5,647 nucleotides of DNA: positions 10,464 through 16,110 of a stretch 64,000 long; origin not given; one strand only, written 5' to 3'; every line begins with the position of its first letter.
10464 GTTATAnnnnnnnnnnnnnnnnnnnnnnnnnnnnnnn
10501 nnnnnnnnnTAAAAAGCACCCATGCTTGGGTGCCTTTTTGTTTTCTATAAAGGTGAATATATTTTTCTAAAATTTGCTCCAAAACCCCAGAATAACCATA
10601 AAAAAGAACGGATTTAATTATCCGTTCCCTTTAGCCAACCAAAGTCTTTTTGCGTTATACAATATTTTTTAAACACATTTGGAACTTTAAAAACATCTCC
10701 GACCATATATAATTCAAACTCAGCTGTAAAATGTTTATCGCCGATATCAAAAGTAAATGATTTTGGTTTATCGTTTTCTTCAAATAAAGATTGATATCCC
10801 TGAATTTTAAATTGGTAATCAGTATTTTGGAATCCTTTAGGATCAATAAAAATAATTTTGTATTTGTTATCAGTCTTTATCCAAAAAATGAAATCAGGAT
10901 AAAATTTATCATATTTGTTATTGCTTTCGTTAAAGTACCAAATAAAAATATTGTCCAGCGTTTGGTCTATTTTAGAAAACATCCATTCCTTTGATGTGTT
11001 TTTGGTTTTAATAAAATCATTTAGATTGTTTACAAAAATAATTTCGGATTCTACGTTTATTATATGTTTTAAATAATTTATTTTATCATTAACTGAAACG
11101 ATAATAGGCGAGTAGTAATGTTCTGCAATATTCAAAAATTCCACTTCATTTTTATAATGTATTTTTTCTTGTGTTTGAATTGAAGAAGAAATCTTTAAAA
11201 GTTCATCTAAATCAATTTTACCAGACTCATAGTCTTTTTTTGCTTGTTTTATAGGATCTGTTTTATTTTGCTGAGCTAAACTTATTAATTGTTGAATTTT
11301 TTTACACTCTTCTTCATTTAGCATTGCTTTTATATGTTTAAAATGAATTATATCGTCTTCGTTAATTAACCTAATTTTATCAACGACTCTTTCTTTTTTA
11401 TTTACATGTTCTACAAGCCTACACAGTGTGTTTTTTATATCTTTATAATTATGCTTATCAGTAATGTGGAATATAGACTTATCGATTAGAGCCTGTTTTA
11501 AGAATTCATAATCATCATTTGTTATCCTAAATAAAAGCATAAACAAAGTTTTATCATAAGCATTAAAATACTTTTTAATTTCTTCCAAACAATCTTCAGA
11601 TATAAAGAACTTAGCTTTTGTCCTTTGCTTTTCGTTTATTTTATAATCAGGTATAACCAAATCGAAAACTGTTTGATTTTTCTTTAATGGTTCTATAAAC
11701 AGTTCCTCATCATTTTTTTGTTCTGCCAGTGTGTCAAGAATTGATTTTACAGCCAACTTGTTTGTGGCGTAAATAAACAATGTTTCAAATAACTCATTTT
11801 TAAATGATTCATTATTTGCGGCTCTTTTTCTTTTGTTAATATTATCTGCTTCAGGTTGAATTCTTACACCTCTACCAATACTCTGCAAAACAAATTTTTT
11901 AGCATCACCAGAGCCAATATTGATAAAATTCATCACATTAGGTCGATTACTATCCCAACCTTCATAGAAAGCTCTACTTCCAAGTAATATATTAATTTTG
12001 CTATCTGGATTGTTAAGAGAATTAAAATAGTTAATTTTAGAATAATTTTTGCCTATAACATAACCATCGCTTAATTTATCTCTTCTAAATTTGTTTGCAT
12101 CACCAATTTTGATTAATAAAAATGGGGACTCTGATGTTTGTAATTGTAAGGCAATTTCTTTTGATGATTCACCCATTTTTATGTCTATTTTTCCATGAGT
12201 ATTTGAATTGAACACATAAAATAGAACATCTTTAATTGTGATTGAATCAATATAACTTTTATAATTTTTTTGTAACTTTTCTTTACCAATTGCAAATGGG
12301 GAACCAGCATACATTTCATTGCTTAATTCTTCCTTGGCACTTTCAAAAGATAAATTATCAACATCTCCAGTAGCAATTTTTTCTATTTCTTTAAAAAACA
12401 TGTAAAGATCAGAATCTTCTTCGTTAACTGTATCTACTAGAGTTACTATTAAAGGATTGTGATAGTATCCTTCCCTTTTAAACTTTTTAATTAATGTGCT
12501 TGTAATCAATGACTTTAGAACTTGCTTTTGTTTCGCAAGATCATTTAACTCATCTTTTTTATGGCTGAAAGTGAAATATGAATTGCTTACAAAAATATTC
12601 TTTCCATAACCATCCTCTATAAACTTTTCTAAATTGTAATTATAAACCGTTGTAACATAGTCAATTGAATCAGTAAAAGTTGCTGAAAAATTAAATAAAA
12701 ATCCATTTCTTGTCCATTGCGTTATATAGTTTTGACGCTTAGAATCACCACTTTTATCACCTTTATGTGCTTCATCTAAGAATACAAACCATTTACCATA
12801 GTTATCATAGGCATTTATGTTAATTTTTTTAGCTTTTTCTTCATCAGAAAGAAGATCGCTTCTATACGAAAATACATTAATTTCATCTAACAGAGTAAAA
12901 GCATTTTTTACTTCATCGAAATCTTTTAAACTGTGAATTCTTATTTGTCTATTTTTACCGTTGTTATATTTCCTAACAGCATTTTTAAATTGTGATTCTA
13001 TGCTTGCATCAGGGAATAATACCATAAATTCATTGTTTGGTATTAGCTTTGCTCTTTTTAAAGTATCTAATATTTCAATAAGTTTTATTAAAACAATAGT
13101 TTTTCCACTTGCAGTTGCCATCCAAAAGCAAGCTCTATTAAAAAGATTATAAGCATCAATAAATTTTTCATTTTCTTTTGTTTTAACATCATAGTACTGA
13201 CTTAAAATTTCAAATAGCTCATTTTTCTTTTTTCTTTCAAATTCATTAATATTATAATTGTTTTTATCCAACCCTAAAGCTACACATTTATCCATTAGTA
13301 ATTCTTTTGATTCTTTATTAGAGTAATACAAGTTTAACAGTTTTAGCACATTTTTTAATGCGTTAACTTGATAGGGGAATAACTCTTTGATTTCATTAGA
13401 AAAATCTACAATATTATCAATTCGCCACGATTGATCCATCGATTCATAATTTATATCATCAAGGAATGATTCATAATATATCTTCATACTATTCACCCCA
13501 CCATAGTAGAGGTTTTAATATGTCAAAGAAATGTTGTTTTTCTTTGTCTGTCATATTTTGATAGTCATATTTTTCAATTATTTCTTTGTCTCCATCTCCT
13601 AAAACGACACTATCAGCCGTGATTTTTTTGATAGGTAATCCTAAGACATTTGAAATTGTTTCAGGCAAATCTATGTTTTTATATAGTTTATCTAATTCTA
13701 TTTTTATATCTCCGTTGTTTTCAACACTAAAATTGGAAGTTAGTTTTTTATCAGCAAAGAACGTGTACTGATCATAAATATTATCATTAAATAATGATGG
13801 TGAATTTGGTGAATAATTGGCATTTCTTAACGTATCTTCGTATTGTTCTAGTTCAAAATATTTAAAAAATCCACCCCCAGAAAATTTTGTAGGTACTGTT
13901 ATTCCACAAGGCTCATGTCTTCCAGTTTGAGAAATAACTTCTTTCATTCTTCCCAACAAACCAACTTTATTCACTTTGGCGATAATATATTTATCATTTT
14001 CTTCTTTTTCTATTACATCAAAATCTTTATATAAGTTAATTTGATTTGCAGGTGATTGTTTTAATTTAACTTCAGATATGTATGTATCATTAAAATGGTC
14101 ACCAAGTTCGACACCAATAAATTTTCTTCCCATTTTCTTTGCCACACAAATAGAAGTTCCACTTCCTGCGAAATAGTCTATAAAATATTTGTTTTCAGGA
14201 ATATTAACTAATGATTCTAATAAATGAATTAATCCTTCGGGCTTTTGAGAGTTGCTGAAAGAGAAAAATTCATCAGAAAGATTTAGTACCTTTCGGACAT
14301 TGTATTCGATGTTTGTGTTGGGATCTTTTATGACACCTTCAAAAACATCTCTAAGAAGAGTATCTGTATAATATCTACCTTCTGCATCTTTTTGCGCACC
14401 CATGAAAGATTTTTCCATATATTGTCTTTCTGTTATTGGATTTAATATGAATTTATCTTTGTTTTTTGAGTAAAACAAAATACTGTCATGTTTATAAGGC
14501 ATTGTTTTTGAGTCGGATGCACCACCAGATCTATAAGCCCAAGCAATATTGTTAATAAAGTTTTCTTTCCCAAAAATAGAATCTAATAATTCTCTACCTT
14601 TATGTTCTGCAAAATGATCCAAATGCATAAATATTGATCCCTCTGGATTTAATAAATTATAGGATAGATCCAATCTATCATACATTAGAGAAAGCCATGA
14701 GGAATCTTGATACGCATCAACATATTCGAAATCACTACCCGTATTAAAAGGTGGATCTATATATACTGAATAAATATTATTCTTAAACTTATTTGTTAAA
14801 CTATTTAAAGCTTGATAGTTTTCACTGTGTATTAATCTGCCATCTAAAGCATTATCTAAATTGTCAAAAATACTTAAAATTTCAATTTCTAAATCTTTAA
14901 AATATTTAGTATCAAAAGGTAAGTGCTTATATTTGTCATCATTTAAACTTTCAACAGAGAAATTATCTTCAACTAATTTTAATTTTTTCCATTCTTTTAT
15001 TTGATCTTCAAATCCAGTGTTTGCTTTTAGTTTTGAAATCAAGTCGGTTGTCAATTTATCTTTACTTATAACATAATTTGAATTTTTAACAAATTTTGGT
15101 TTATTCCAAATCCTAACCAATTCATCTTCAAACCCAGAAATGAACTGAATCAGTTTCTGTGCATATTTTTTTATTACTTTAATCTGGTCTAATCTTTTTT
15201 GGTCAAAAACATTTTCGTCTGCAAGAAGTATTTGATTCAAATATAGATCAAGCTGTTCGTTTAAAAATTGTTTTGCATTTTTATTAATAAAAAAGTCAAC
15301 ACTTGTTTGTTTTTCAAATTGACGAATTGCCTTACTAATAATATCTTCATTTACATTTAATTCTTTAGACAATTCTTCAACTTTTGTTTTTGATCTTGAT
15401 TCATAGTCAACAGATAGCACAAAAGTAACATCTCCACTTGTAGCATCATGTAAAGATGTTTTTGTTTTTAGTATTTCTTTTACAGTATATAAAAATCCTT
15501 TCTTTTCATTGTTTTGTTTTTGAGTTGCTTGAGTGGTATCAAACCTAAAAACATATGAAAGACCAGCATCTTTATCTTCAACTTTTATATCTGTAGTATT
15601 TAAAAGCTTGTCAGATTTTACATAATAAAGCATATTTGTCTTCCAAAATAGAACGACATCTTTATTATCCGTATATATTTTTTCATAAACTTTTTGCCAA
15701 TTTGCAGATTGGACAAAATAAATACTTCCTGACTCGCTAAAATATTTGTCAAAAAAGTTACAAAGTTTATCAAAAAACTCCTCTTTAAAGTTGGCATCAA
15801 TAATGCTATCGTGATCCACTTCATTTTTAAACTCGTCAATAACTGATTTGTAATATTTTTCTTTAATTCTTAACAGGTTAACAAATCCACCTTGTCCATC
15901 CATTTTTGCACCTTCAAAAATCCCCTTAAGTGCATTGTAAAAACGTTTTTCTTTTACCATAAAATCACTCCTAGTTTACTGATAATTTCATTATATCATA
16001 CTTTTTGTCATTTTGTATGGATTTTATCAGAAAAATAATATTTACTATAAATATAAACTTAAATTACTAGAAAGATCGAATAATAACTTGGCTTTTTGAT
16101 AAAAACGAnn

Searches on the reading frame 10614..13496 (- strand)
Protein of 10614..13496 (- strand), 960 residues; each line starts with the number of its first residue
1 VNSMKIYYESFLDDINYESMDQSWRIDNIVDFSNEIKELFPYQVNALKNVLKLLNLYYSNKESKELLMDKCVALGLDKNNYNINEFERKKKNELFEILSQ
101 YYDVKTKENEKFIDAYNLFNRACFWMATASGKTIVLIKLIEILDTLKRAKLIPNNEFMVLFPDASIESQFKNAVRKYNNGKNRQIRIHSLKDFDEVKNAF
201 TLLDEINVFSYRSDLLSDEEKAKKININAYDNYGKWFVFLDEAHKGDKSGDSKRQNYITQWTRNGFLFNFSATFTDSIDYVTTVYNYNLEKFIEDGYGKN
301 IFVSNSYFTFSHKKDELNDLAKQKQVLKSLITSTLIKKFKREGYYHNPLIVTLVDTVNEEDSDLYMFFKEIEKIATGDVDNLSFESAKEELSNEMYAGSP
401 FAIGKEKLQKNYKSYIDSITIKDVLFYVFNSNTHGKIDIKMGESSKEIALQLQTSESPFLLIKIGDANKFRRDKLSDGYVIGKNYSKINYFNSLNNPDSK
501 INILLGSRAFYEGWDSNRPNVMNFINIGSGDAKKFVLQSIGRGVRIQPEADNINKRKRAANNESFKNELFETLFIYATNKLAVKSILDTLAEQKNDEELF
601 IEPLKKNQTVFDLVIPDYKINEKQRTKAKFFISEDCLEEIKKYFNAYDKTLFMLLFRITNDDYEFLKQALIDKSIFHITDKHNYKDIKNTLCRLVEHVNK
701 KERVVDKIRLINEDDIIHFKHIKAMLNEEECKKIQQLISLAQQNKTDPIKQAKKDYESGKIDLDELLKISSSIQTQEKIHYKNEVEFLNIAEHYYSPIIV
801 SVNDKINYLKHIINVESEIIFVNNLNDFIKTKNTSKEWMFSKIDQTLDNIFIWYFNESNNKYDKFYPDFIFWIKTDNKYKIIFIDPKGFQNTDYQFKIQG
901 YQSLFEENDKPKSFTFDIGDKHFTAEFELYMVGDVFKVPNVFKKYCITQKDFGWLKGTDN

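Call 5: search_protein_families(library=padloc, proteins=[window:10614-13496:-], max_evalue=0.01)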
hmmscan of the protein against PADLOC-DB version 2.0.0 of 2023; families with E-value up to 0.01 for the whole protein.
window:10614-13496:- (960 aa): 1 family
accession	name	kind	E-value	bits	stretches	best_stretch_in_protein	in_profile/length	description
PDLC03654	REase_III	-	2.9e-28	96.2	3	284-578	383-678/1154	Type III restriction enzyme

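Call 6: search_protein_families(library=pfam, proteins=[window:10614-13496:-], max_evalue=0.01)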
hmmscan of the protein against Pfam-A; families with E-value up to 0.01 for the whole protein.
window:10614-13496:- (960 aa): 1 family
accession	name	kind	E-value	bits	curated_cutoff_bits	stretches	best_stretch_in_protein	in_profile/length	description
PF04851.21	ResIII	-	6.2e-14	52.7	22.5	1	37-275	2-163/164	Type III restriction enzyme, res subunit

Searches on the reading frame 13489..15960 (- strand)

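Call 5: search_protein_families(library=padloc, proteins=[window:13489-15960:-], max_evalue=0.01)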
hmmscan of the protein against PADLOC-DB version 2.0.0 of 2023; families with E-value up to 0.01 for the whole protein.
window:13489-15960:- (823 aa): 34 families (the best 25 are shown)
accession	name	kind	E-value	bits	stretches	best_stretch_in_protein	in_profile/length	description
PDLC03638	MTase_III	-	2.7e-173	576.4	3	2-515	3-523/816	Type III methyltransferase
PDLC03636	MTase_III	-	6.9e-51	171.7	2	368-534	41-208/575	Type III methyltransferase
PDLC03635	MTase_III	-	2.1e-45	153.6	2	358-549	202-399/708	Type III methyltransferase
PDLC03646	MTase_III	-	2.4e-43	146.2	1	210-540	300-647/1057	Type III methyltransferase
PDLC03300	MTase_II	-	2.3e-34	116.8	1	412-618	78-263/302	Type II methyltransferase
PDLC03644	MTase_III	-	3.1e-34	116.6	2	367-532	32-220/542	Type III methyltransferase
PDLC03634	MTase_III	-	1.4e-31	108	2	420-534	171-286/621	Type III methyltransferase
PDLC03354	MTase_II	-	7.4e-27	92.4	2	372-534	58-241/425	Type II methyltransferase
PDLC03633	MTase_III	-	2.9e-23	80.4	2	420-635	149-355/616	Type III methyltransferase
PDLC03339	MTase_II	-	8.5e-23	78.7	1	382-621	9-261/399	Type II methyltransferase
PDLC03642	MTase_III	-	9.7e-23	78.6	1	312-539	30-254/528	Type III methyltransferase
PDLC03299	MTase_II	-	2.3e-22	77.9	1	372-623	13-249/296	Type II methyltransferase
PDLC03641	MTase_III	-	3.7e-21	73.4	2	419-532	181-294/657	Type III methyltransferase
PDLC03640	MTase_III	-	2.9e-19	66.9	2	415-504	108-203/654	Type III methyltransferase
PDLC03371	MTase_II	-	1.1e-16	59.2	1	375-629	12-250/260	Type II methyltransferase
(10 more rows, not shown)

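Call 6: search_protein_families(library=pfam, proteins=[window:13489-15960:-], max_evalue=0.01)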
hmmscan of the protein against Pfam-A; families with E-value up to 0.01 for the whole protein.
window:13489-15960:- (823 aa): 2 families
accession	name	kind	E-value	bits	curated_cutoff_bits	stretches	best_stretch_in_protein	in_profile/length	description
PF01555.25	N6_N4_Mtase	-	2.3e-29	103.4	26.7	1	399-624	4-216/221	DNA methylase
PF03602.21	Cons_hypoth95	-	0.0055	16.8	24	0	377-424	96-143/182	Conserved hypothetical protein 95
